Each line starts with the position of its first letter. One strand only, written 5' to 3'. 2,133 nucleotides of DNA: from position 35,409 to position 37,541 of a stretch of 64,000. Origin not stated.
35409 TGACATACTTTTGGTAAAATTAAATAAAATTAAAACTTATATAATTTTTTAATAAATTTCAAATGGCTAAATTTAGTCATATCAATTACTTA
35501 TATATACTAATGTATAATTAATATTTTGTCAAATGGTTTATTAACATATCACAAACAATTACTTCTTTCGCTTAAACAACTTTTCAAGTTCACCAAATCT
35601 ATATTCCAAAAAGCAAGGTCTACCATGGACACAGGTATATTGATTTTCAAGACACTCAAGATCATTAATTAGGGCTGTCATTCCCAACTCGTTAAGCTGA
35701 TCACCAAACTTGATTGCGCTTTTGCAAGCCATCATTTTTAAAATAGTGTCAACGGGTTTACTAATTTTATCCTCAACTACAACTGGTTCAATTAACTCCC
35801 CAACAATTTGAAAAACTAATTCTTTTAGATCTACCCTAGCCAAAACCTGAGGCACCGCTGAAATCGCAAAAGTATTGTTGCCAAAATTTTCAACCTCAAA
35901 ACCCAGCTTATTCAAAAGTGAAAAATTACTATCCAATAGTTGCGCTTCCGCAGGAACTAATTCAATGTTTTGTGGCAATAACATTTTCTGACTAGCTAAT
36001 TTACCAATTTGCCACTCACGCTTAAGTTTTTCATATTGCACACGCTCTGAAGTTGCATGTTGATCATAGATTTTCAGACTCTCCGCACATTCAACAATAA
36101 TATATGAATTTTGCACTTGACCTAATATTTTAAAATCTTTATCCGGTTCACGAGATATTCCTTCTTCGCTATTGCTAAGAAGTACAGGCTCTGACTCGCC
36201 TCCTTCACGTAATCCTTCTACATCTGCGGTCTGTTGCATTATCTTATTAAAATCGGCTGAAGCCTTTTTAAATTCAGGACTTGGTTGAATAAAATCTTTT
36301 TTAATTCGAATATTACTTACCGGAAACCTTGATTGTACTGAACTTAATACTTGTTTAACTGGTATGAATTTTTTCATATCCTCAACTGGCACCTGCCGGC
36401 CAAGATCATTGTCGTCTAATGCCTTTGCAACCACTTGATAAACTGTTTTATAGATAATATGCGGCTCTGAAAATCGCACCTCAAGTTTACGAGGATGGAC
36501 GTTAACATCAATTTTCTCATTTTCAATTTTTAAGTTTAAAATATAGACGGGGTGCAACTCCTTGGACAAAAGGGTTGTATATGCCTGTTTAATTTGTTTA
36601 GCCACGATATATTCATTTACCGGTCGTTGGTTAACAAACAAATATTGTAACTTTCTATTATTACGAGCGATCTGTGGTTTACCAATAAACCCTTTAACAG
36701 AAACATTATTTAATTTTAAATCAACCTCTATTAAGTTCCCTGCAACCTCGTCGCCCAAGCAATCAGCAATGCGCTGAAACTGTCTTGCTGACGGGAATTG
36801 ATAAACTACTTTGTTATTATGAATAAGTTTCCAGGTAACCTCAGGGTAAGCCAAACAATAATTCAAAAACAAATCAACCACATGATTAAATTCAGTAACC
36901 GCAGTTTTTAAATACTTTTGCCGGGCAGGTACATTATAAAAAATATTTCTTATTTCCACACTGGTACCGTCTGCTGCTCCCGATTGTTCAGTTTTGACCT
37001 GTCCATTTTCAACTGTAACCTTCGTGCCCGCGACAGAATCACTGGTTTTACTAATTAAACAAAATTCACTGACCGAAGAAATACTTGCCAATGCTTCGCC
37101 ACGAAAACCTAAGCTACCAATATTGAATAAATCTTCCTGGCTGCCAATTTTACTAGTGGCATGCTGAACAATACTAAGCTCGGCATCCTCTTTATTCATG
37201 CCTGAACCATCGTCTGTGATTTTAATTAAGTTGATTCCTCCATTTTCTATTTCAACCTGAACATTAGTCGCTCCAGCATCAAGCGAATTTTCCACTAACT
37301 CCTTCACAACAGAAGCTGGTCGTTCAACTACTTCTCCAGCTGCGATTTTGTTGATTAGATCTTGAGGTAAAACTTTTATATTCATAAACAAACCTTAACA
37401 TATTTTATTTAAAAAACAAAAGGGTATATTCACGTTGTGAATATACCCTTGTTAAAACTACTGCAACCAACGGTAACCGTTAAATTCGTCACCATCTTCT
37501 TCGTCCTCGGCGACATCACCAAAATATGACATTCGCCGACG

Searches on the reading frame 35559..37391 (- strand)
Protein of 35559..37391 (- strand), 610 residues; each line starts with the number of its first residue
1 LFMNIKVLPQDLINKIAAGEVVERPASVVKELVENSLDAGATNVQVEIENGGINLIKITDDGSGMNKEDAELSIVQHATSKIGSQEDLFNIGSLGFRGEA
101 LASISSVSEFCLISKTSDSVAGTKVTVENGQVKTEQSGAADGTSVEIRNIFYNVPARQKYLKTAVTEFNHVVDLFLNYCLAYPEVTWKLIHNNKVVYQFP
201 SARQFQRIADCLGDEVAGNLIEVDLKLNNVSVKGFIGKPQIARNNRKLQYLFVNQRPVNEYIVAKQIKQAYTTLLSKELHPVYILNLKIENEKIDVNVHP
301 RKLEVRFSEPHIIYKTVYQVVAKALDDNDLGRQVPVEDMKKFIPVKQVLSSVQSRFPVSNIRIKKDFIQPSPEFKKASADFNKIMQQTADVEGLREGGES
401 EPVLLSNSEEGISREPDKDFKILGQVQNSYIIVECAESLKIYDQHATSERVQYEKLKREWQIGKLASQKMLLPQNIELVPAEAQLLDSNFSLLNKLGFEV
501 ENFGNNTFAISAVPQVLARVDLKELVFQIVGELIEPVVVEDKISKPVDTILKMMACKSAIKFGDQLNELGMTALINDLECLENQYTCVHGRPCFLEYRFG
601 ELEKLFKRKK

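Call 5: search_protein_families(library=pfam, proteins=[window:35559-37391:-], max_evalue=1)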
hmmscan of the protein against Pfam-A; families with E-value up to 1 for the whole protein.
window:35559-37391:- (610 aa): 5 families
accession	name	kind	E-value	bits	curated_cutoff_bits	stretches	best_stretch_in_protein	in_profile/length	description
PF01119.25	DNA_mis_repair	-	3.9e-36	123.7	26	1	208-325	1-118/119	DNA mismatch repair protein, C-terminal domain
PF08676.16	MutL_C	-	9.3e-36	123.1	25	1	423-566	1-142/142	MutL C terminal dimerisation domain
PF13589.12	HATPase_c_3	-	9e-15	55.3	25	1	26-129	4-107/137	Histidine kinase-, DNA gyrase B-, and HSP90-like ATPase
PF02518.31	HATPase_c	-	4e-07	30.9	26.4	1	23-81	4-56/111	Histidine kinase-, DNA gyrase B-, and HSP90-like ATPase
PF00418.24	Tubulin-binding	-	0.025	14.9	27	0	288-301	2-16/31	Tau and MAP protein, tubulin-binding repeat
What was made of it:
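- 35559..37391 (-): mutL (610 aa from TTG; probably the ATG at 37385), downstream boundary. Pfam HATPase_c_3, DNA_mis_repair and MutL_C (call 5)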

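Call 14: find_related_loci(query=window:35559-37391:-, collection=genome_contigs, flank=10000)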
Query window:35559-37391:- (610 aa) in genome_contigs; peptide patterns used: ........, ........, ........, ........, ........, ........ (x = any residue, [..] = any of these).
143 stretches matched a pattern; 6 encode a relative of the query (tblastn E <= 1e-3); 6 distinct loci.
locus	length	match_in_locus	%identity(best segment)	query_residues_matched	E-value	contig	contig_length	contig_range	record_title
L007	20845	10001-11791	61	3-609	0e+0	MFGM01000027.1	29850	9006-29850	MAG: Candidatus Falkowbacteria bacterium RIFOXYC2_FULL_48_21 rifoxyc2_full_scaffold_2132, whole genome shotgun sequence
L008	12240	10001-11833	55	3-610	0e+0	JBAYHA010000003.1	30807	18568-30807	MAG: Patescibacteria group bacterium isolate SO_2016_GW1_138 scaffold02676_OW334_2016, whole genome shotgun sequence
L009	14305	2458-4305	58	3-609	0e+0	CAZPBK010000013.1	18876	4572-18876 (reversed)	MAG TPA_asm: uncultured Gammaproteobacteria bacterium isolate binchicken_co13_472 genome assembly, contig: NODE_4151_len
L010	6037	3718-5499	42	1-609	2e-147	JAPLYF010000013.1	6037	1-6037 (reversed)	MAG: Candidatus Parcubacteria bacterium isolate LacPavin_0920_SED4_MAG_37_11 LacPavin_0920_SED4_scaffold_1194815, whole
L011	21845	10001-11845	32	5-605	4e-97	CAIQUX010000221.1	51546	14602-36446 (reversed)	MAG: uncultured Bacteroidetes bacterium isolate Umea1_bin-3625 genome assembly, contig: bin-3625:221/329, whole genome s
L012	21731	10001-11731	34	5-608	1e-95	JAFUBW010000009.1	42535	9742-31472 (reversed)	MAG: Bacilli bacterium isolate RGIG4353 Roe_deer_Jejunum-2__c583, whole genome shotgun sequence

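Call 19: search_protein_families(library=pfam, proteins=[L007:2986-5658:+, L007:5740-6849:+, L007:6871-7167:+, L007:7222-8790:+, L008:7245-9821:+, L009:25-2253:+, L010:13-1875:+, L010:1947-2300:+, L010:2447-2986:+, L010:3137-3442:+], max_evalue=0.001)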
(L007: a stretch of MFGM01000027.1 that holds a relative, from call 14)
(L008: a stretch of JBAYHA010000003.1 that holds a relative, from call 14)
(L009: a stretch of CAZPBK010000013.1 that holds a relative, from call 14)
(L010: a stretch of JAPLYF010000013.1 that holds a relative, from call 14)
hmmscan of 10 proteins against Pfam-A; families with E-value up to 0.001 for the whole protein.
L007:2986-5658:+ (890 aa): 5 families
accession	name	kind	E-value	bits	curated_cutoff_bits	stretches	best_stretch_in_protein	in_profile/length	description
PF00488.27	MutS_V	-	6.8e-84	281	30.2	1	622-809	1-188/188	MutS domain V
PF05192.23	MutS_III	-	1.3e-47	163.1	34.1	1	279-570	1-194/194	MutS domain III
PF01624.25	MutS_I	-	5.4e-41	139.8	20.6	1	8-118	1-112/113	MutS domain I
PF05190.23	MutS_IV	-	8.9e-30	103.3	22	1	439-530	1-92/92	MutS family domain IV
PF05188.22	MutS_II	-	1.5e-17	64.6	25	1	127-262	1-132/133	MutS domain II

L007:5740-6849:+ (369 aa): 0 families

L007:6871-7167:+ (98 aa): 0 families

L007:7222-8790:+ (522 aa): 0 families

L008:7245-9821:+ (858 aa): 5 families
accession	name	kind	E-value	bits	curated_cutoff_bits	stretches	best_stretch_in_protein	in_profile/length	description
PF00488.27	MutS_V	-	1.3e-82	276.8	30.2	1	610-797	1-188/188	MutS domain V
PF05192.23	MutS_III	-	1e-45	156.9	34.1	1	267-558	1-194/194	MutS domain III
PF01624.25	MutS_I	-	5.5e-43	146.2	20.6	1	5-115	1-112/113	MutS domain I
PF05190.23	MutS_IV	-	6.7e-29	100.5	22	1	427-517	1-91/92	MutS family domain IV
PF05188.22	MutS_II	-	9.1e-22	78.3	25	1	124-250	1-132/133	MutS domain II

L009:25-2253:+ (742 aa): 0 families

L010:13-1875:+ (620 aa): 3 families
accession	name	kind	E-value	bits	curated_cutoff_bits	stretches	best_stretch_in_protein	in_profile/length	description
PF00488.27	MutS_V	-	1.3e-82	276.8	30.2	1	424-611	1-188/188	MutS domain V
PF05192.23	MutS_III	-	1.3e-52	179.4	34.1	1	51-372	1-194/194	MutS domain III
PF05190.23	MutS_IV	-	2e-29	102.1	22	1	241-332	1-92/92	MutS family domain IV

L010:1947-2300:+ (117 aa): 0 families

L010:2447-2986:+ (179 aa): 1 family
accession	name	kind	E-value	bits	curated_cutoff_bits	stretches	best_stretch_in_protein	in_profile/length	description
PF20720.3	nSTAND3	-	0.00043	20.5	27.2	1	53-121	4-72/155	Novel STAND NTPase 3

L010:3137-3442:+ (101 aa): 0 families

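Call 37: find_related_loci(query=window:35559-37391:-, collection=metagenome_contigs, flank=7000)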
Query window:35559-37391:- (610 aa) in metagenome_contigs; peptide patterns used: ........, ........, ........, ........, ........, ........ (x = any residue, [..] = any of these).
241 stretches matched a pattern; 16 encode a relative of the query (tblastn E <= 1e-3); 16 distinct loci.
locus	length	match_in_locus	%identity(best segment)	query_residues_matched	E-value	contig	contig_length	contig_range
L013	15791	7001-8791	61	3-609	0e+0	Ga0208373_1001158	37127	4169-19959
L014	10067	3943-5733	61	3-609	0e+0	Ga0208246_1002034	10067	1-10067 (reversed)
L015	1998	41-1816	61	3-609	0e+0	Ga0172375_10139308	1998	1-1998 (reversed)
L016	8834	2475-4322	58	3-609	0e+0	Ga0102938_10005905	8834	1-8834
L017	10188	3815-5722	56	5-608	0e+0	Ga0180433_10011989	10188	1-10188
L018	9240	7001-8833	55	3-610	0e+0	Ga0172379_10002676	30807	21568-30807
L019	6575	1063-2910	47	5-609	0e+0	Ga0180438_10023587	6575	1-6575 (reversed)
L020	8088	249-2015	43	5-609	3e-148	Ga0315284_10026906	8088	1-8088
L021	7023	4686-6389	37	5-609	3e-121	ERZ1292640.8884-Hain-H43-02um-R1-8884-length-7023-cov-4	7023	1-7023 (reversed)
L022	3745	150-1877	33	1-609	9e-105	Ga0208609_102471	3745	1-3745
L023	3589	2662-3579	39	5-309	8e-66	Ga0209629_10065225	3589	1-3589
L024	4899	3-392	61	480-609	2e-47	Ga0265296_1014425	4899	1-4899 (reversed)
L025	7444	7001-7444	51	5-151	3e-41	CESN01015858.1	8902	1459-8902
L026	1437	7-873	34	275-610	2e-42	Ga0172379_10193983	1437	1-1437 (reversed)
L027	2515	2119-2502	51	5-132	7e-34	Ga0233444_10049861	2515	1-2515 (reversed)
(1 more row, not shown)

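Call 54: search_protein_families(library=pfam, proteins=[L007:7366-8790:+, L007:5740-6849:+], max_evalue=0.1)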
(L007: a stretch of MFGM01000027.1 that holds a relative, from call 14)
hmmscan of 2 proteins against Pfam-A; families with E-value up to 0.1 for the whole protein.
L007:7366-8790:+ (474 aa): 0 families

L007:5740-6849:+ (369 aa): 0 families
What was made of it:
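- On DksA/TraR C4 zinc finger: No Pfam hit (calls 5, 54).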

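Call 55: search_protein_families(library=phrogs, proteins=[L007:7366-8790:+, L007:5740-6849:+], max_evalue=0.1)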
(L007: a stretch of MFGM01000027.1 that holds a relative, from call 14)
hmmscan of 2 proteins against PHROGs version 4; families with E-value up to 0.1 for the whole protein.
L007:7366-8790:+ (474 aa): 0 families

L007:5740-6849:+ (369 aa): 0 families

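Call 56: search_protein_families(library=padloc, proteins=[L007:7366-8790:+, L007:5740-6849:+], max_evalue=0.1)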
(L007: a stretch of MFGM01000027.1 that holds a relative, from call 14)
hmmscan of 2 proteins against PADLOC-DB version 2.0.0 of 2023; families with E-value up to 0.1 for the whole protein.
L007:7366-8790:+ (474 aa): 0 families

L007:5740-6849:+ (369 aa): 0 families

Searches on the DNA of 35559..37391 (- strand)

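Call 23: search_rna_families(sources=[L007, L010], threshold=gathering)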
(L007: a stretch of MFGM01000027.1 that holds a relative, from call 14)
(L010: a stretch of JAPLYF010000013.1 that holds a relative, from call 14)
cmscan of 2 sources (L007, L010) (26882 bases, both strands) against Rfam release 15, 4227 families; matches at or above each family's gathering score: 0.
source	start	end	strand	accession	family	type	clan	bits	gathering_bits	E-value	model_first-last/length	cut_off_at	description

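Call 88: search_rna_families(source=L007, start=8750, end=10000, threshold=evalue, max_evalue=0.1)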
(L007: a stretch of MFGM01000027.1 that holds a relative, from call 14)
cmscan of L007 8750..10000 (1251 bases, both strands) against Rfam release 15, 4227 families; matches with E-value up to 0.1: 5.
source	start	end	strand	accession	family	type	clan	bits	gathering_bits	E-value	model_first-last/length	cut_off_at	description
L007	9884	9939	+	RF03704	MIR4380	Gene; miRNA;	-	34.1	83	9.5e-05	1-82/82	no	MIR4380 microRNA precursor family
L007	9878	9933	-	RF03704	MIR4380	Gene; miRNA;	-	33.3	83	0.00016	1-82/82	no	MIR4380 microRNA precursor family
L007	9880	9937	-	RF03224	MIR9560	Gene; miRNA;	-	29.1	74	0.0024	21-75/96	no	MIR9560 microRNA precursor family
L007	9723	9798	+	RF02353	BjrC68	Gene; sRNA;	-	27.4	39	0.00012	1-82/82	no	Bradyrhizobiaceae sRNA BjrC68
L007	9763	9797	+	RF00489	ctRNA_p42d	Gene; antisense;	-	24.4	50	0.013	1-46/46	no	ctRNA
